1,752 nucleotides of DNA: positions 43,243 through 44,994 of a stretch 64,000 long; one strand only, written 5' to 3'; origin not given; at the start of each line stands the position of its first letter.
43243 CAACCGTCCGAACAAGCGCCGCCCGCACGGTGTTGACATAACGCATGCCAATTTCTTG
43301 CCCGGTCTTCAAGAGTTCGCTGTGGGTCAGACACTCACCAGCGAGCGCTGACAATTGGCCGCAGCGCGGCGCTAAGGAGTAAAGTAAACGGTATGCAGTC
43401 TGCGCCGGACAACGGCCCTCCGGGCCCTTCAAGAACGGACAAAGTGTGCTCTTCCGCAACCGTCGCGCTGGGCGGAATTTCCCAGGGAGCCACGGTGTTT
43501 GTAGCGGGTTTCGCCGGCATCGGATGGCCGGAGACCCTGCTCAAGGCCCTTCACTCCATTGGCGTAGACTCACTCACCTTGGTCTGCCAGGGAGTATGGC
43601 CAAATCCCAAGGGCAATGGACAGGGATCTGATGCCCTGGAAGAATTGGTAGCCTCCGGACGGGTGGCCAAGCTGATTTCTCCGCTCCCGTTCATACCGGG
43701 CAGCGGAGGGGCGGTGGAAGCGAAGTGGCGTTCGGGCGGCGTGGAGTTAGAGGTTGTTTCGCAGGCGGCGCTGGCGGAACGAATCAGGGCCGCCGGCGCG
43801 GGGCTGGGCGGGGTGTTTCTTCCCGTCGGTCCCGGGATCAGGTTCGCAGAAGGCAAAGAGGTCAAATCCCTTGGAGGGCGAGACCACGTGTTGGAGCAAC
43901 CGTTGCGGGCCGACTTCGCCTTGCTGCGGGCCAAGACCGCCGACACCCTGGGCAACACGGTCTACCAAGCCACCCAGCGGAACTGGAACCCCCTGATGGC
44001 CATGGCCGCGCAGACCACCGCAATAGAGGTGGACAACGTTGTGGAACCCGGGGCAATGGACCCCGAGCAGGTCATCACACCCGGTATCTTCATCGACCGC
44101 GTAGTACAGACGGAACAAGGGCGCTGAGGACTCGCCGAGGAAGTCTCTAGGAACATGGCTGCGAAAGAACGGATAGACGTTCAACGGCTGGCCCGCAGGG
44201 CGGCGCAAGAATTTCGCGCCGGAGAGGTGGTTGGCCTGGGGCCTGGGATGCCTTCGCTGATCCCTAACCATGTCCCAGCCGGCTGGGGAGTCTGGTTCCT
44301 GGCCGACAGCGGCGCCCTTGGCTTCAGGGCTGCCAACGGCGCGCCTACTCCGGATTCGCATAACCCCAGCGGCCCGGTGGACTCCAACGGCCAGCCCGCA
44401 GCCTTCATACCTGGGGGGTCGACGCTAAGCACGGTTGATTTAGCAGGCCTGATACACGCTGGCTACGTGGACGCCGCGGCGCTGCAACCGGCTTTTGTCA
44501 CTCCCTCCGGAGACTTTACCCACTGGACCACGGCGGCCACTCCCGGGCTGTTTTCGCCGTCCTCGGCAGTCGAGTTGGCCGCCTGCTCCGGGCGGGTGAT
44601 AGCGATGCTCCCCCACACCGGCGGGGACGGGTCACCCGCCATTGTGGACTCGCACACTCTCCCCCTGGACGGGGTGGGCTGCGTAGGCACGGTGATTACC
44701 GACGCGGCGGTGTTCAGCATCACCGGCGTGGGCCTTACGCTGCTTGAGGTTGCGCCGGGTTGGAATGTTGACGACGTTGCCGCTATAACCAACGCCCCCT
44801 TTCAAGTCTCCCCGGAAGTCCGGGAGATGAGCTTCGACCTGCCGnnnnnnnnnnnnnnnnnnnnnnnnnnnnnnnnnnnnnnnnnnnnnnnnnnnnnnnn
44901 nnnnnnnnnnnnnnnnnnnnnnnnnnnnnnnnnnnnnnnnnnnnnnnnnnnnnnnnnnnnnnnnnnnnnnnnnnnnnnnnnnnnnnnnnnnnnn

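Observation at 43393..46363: CoA-transferase-like alpha / beta-alpha fusion / beta cluster in which both beta modules lack the catalytic glutamate (IpdAB-like?)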

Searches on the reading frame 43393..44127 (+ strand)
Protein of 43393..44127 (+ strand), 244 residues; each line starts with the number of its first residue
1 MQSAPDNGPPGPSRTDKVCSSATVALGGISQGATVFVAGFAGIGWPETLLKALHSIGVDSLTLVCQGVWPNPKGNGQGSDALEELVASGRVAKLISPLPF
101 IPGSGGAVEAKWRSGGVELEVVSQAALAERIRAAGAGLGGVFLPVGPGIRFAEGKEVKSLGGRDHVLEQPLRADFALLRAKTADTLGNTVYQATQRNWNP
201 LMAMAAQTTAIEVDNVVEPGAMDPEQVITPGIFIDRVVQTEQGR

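Call 3: search_protein_families(library=pfam, proteins=[window:43393-44127:+], max_evalue=0.01)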
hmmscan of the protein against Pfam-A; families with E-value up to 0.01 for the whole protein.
window:43393-44127:+ (244 aa): 1 family
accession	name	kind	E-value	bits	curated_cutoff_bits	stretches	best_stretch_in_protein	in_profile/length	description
PF01144.29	CoA_trans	-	1.7e-41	142.5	23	1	21-239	3-216/217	Coenzyme A transferase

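Call 4: search_protein_families(library=ncbifam, proteins=[window:43393-44127:+], max_evalue=0.01)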
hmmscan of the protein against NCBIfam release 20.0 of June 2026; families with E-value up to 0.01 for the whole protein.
window:43393-44127:+ (244 aa): 2 families
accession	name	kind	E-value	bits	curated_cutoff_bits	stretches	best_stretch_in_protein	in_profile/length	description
TIGR02429.1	pcaI_scoA_fam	subfamily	1.1e-66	224.3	128.5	1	16-241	3-220/222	3-oxoacid CoA-transferase subunit A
NF007394.0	PRK09920.1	equivalog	1.3e-49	168.7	315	1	29-241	15-217/219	acetate CoA-transferase subunit alpha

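Call 38: search_solved_structures(query=window:43393-44127:+, max_evalue=10, show_alignments=0)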
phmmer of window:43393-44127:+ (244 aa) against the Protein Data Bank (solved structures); distinct sequences matched with E-value up to 10: 19.
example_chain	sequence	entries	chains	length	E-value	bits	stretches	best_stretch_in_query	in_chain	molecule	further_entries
5dbn_A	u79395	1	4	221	1.7e-43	152.5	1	25-242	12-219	Acetate CoA-transferase subunit alpha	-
1k6d_A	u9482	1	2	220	1.8e-43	152.4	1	25-242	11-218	ACETATE COA-TRANSFERASE ALPHA SUBUNIT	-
3cdk_A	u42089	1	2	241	4.3e-41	144.6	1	16-238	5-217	Succinyl-CoA:3-ketoacid-coenzyme A transferase subunit A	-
9cq2_A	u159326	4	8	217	2.5e-39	138.8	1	29-238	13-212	3-oxoacid CoA-transferase, A subunit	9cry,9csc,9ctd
8k9h_B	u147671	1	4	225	4.5e-39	138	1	22-240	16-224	Acetoacetate:butyrate/acetate coenzyme A transferase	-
3rrl_A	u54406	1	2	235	6e-35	124.5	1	16-241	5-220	Succinyl-CoA:3-ketoacid-coenzyme A transferase subunit A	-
3dlx_A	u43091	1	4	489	1.1e-30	110.6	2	153-241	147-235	Succinyl-CoA:3-ketoacid-coenzyme A transferase 1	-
1ooz_A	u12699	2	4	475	1.2e-29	107.1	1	20-241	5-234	Succinyl-CoA:3-ketoacid-coenzyme A transferase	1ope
1m3e_A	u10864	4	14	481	1.2e-29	107.1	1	20-241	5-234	SUCCINYL-COA:3-KETOACID-COENZYME A TRANSFERASE | Succinyl-CoA:3-ketoacid-coenzyme A transferase, mitochondrial precursor | Succinyl-CoA:3-ketoacid-coenzyme A tr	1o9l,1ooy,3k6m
3oxo_A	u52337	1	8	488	1.3e-29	107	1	20-241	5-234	Succinyl-CoA:3-ketoacid-coenzyme A transferase 1, mitochondrial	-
2nrc_A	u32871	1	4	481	1.5e-29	106.8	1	20-241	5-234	Succinyl-CoA:3-ketoacid-coenzyme A transferase 1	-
2nrb_A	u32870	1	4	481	2e-29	106.4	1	20-241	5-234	Succinyl-CoA:3-ketoacid-coenzyme A transferase 1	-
9xmy_A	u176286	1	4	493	1.3e-28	103.7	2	151-241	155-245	Succinyl-CoA:3-ketoacid-coenzyme A transferase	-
6lp1_A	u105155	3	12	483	1.4e-28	103.7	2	151-241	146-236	Succinyl-CoA:3-ketoacid-coenzyme A transferase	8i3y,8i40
4kgb_A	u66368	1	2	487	1.1e-27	100.7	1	16-238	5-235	Succinyl-CoA:3-ketoacid-coenzyme A transferase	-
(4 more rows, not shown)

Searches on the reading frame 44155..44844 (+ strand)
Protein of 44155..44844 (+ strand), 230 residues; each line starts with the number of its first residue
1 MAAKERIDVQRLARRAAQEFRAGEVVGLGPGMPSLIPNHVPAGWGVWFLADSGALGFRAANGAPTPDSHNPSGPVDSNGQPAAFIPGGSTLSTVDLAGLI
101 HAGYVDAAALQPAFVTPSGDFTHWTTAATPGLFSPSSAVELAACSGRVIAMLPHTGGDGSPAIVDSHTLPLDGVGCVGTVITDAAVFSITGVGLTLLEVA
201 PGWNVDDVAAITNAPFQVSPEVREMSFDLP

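Call 37: search_solved_structures(query=window:44155-44844:+, max_evalue=10, show_alignments=0)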
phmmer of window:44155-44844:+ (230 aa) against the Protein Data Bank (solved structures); distinct sequences matched with E-value up to 10: 18.
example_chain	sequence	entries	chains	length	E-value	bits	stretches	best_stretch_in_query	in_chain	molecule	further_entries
4kgb_A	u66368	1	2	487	1.1e-36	129.8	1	10-226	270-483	Succinyl-CoA:3-ketoacid-coenzyme A transferase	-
5dbn_B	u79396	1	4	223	3.2e-27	98.8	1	10-228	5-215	Acetate CoA-transferase subunit beta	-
9cq2_B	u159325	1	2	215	8.6e-25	90.9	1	10-221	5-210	3-oxoacid CoA-transferase, B subunit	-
3dlx_A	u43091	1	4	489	1.1e-24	90.5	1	4-225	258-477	Succinyl-CoA:3-ketoacid-coenzyme A transferase 1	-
6lp1_A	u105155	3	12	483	1.2e-24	90.4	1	10-218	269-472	Succinyl-CoA:3-ketoacid-coenzyme A transferase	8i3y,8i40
9xmy_A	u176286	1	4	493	1.2e-24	90.4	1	10-218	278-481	Succinyl-CoA:3-ketoacid-coenzyme A transferase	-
9csc_B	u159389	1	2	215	3.1e-24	89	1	10-221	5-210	3-oxoacid CoA-transferase, B subunit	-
8k9h_A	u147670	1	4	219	4.1e-24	88.6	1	10-222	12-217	Butyrate-acetoacetate CoA-transferase subunit B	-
9cry_B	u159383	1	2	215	5.9e-24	88.1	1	10-221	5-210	3-oxoacid CoA-transferase, B subunit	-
9ctd_C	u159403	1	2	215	1.1e-23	87.2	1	10-221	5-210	3-oxoacid CoA-transferase, B subunit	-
3rrl_B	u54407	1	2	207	1.4e-22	83.7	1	12-218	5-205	Succinyl-CoA:3-ketoacid-coenzyme A transferase subunit B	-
3cdk_B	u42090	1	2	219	2.8e-22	82.6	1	10-222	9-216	Succinyl-CoA:3-ketoacid-coenzyme A transferase subunit B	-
1ooz_A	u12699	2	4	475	1e-21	80.8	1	10-224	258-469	Succinyl-CoA:3-ketoacid-coenzyme A transferase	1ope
2nrb_A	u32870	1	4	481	1e-21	80.8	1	10-224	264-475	Succinyl-CoA:3-ketoacid-coenzyme A transferase 1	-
2nrc_A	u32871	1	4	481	1e-21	80.8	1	10-224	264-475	Succinyl-CoA:3-ketoacid-coenzyme A transferase 1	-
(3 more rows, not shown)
